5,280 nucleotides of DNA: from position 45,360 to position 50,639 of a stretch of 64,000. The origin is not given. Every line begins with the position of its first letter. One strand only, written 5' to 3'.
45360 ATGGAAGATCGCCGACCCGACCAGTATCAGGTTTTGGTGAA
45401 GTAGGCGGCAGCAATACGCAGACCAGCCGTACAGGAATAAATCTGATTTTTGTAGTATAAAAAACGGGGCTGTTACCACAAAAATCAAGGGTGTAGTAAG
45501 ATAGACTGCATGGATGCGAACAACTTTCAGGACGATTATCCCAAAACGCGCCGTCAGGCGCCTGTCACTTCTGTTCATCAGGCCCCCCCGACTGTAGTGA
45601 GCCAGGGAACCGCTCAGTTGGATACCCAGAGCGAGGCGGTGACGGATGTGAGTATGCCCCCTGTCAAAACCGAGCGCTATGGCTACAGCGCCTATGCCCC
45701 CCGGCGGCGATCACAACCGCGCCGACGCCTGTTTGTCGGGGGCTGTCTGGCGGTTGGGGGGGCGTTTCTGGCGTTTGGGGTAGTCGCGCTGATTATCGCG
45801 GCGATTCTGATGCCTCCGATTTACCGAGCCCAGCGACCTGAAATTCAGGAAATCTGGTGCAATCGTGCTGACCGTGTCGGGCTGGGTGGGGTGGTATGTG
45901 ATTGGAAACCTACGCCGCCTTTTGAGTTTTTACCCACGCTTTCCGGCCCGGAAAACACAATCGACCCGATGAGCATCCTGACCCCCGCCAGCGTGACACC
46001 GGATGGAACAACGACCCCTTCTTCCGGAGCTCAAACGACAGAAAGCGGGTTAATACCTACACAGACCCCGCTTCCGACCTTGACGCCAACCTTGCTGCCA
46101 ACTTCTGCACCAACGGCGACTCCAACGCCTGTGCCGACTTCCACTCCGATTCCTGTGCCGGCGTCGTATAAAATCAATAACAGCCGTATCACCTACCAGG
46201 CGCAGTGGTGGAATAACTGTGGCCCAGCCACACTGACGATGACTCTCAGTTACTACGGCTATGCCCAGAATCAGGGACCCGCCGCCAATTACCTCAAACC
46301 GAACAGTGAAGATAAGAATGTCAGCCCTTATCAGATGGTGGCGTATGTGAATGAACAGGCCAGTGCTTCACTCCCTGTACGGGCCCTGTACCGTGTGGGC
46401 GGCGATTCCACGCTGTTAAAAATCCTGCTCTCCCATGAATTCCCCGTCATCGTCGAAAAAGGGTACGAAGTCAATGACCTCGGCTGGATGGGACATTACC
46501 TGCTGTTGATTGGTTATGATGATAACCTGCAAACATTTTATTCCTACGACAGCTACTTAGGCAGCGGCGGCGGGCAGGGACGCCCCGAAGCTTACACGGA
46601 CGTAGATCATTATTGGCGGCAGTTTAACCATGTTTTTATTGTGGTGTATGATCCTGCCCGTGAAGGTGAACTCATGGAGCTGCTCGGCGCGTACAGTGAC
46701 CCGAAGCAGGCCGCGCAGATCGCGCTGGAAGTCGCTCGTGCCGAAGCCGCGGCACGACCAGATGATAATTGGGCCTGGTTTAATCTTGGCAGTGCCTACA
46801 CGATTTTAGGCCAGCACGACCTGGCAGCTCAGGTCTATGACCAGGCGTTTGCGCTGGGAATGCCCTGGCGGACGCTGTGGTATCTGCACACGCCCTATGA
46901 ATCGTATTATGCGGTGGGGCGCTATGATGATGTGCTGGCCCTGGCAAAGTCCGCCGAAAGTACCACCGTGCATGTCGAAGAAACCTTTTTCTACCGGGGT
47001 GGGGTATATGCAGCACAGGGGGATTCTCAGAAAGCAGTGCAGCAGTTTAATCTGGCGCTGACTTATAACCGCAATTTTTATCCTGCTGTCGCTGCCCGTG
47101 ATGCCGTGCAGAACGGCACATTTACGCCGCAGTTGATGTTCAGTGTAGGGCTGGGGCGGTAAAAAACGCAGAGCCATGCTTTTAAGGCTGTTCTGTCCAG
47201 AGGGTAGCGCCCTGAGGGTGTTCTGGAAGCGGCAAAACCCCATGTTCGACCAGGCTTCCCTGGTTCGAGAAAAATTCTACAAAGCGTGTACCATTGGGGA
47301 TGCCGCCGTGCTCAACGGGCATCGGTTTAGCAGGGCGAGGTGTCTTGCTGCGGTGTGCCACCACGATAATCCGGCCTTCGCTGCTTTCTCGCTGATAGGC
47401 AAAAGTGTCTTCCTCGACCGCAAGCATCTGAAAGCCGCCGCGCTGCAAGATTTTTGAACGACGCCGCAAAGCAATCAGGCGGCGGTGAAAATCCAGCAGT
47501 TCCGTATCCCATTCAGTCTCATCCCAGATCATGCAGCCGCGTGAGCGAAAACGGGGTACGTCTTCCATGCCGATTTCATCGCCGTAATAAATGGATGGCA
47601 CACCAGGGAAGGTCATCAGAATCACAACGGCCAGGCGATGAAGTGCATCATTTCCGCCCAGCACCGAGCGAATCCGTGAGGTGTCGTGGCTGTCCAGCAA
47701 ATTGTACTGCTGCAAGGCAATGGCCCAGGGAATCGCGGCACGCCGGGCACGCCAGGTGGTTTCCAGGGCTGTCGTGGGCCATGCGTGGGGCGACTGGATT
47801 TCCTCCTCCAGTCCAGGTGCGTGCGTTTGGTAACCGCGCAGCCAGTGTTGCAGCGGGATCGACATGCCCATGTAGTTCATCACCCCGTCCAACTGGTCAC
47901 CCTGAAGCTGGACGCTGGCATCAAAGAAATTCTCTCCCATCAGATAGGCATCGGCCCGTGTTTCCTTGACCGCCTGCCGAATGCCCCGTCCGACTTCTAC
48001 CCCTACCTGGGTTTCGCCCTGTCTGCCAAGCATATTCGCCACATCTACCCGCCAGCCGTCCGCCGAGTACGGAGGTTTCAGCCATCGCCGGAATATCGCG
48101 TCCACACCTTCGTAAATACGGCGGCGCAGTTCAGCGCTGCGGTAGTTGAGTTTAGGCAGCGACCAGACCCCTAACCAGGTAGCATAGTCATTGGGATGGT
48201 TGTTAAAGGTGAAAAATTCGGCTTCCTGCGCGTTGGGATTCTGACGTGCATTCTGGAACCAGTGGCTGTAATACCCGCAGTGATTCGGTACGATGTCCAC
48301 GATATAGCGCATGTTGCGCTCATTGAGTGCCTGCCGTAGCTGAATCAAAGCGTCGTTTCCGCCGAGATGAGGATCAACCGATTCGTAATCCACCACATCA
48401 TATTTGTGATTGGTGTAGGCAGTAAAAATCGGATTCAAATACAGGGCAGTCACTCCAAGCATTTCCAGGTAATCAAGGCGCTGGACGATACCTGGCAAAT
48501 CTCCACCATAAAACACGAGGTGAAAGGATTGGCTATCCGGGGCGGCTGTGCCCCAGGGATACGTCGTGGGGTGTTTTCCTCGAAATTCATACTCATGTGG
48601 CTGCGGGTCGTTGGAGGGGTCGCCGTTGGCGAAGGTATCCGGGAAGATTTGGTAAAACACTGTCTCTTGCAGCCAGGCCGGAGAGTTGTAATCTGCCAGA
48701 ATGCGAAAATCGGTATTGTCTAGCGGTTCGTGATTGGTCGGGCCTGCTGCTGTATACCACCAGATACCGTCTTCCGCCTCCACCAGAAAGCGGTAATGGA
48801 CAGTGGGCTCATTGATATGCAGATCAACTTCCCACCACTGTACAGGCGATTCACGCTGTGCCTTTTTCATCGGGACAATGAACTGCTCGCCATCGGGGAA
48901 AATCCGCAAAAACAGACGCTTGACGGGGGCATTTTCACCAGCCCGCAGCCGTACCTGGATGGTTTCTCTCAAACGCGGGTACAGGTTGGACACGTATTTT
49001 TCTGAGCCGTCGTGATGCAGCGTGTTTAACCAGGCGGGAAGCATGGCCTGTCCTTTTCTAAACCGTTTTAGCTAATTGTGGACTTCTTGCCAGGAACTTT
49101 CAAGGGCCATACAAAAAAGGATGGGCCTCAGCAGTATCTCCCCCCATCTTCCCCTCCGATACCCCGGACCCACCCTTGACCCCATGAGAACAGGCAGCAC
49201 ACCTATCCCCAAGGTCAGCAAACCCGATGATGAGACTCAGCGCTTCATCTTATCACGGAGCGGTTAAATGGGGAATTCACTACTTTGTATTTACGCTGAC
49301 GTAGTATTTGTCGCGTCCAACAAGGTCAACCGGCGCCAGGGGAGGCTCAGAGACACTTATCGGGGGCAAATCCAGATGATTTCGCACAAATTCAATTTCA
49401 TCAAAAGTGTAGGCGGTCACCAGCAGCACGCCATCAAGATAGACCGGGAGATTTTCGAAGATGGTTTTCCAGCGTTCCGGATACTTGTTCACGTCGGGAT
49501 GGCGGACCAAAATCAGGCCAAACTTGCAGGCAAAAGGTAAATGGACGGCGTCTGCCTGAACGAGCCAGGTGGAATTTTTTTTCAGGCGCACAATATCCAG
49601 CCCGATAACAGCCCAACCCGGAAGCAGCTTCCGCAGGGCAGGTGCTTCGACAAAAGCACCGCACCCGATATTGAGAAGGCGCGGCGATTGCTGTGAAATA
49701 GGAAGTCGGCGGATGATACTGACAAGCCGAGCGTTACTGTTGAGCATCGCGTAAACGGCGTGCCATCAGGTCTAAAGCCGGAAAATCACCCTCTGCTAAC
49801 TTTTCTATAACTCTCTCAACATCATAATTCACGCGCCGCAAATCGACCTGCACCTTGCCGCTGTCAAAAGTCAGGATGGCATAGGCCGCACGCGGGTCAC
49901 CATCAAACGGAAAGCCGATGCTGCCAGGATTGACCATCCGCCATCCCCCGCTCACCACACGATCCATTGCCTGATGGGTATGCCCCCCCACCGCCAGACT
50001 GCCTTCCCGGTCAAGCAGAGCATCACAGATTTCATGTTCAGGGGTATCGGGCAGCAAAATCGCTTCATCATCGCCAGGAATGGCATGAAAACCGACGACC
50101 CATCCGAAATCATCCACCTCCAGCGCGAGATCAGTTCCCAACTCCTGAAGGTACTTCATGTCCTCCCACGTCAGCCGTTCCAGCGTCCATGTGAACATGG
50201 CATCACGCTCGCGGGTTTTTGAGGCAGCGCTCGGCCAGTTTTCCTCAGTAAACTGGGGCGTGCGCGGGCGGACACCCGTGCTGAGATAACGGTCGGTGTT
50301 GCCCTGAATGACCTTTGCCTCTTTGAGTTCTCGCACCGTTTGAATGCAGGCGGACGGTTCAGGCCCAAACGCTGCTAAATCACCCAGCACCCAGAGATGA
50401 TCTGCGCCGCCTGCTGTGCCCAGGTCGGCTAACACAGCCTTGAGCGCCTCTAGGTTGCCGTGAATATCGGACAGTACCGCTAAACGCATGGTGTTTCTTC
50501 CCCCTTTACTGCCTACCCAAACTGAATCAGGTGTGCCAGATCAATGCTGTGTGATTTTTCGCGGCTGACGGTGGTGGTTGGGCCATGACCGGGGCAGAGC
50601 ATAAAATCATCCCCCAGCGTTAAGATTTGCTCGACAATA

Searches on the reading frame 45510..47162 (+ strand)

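Call 52: search_protein_families(library=pfam, proteins=[window:45510-47162:+], max_evalue=0.001)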
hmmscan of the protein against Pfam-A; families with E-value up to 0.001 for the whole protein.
window:45510-47162:+ (550 aa): 7 families
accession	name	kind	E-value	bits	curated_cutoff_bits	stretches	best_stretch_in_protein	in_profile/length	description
PF13529.12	Peptidase_C39_2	-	1e-10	42.8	24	1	227-349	3-143/143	Peptidase_C39 like family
PF00515.34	TPR_1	-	2.6e-09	36.9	27.8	1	422-447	3-28/34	Tetratricopeptide repeat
PF07719.23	TPR_2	-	3.5e-08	33.4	27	0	422-449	3-30/34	Tetratricopeptide repeat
PF13181.12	TPR_8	-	2.7e-07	30.7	25.7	0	422-447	3-28/34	Tetratricopeptide repeat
PF13432.12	TPR_16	-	7.6e-06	26.7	32.7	0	404-446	15-57/65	Tetratricopeptide repeat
PF13424.12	TPR_12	-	1.1e-05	25.9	30.1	0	404-449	28-74/77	Tetratricopeptide repeat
PF13428.12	TPR_14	-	0.00022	22.1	23.5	0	421-458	2-39/44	Tetratricopeptide repeat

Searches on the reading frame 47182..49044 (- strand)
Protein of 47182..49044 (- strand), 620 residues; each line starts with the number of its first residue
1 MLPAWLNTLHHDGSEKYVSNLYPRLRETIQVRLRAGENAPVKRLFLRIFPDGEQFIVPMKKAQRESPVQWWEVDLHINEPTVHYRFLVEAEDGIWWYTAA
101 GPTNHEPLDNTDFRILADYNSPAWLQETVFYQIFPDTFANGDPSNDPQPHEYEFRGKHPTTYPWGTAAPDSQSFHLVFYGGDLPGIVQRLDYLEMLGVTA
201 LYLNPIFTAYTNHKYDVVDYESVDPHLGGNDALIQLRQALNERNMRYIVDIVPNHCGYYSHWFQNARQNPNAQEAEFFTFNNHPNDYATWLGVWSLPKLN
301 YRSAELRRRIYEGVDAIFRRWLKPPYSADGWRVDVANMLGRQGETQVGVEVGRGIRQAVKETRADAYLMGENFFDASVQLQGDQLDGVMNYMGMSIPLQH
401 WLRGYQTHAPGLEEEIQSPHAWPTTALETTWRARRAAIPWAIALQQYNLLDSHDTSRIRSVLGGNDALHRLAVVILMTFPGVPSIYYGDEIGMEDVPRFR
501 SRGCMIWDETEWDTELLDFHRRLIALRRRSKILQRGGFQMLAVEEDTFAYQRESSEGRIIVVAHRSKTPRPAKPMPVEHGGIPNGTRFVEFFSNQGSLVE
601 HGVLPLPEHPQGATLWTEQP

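Call 52: search_protein_families(library=pfam, proteins=[window:47182-49044:-], max_evalue=0.001)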
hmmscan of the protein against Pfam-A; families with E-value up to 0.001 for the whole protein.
window:47182-49044:- (620 aa): 2 families
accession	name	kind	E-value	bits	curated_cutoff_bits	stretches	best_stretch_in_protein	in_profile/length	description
PF00128.31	Alpha-amylase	-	9.9e-62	210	22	1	132-511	1-367/446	Alpha amylase, catalytic domain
PF02903.20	Alpha-amylase_N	-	2.1e-06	28.3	23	1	10-111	7-110/120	Alpha amylase, N-terminal ig-like domain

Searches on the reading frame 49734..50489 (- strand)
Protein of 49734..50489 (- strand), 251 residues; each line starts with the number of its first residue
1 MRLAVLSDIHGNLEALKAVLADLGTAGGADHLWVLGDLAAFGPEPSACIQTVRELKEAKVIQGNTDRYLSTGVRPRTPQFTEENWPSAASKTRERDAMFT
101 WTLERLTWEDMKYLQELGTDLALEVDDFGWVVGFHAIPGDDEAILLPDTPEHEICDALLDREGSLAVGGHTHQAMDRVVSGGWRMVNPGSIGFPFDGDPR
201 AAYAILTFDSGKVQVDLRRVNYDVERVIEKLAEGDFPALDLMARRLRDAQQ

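Call 52: search_protein_families(library=pfam, proteins=[window:49734-50489:-], max_evalue=0.001)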
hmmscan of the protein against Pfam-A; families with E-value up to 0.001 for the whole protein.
window:49734-50489:- (251 aa): 3 families
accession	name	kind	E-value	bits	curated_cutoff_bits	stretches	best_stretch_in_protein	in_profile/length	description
PF12850.12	Metallophos_2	-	2.4e-19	70.3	27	1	1-210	1-153/154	Calcineurin-like phosphoesterase superfamily domain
PF00149.33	Metallophos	-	6.6e-12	46.7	21.5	1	1-173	1-190/191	Calcineurin-like phosphoesterase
PF02845.22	CUE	-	0.00028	20.9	21.1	0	216-234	23-41/42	CUE domain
